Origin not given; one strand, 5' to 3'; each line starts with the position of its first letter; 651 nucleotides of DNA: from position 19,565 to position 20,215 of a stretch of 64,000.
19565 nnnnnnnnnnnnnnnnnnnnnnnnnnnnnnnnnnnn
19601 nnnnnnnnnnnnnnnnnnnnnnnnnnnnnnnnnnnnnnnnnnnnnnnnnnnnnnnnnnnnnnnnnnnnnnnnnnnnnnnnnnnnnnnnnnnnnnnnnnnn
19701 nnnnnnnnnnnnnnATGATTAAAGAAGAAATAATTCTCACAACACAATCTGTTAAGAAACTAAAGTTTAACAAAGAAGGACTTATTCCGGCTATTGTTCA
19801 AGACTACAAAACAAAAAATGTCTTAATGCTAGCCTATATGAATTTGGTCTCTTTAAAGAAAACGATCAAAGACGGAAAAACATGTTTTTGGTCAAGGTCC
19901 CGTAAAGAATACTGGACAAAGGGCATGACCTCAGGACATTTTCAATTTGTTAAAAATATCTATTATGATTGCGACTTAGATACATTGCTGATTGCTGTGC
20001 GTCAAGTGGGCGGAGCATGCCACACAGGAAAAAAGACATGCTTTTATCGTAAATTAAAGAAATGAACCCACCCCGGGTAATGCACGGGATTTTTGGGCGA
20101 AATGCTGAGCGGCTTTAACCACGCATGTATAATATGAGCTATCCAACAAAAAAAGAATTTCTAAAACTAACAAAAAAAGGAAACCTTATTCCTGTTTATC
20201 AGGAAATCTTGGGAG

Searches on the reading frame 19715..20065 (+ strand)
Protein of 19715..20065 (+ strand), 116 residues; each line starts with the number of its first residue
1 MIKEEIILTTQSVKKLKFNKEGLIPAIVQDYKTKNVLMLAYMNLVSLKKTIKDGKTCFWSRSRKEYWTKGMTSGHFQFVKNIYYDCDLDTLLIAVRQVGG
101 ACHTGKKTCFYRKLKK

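Call 67: search_protein_families(library=pfam, max_evalue=0.000001, proteins=[window:19715-20065:+])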
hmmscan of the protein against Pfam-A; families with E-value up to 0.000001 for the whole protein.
window:19715-20065:+ (116 aa): 1 family
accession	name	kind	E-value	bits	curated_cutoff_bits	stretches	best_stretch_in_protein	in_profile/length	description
PF01502.23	PRA-CH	-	2.6e-33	114.1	27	1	38-111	1-74/74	Phosphoribosyl-AMP cyclohydrolase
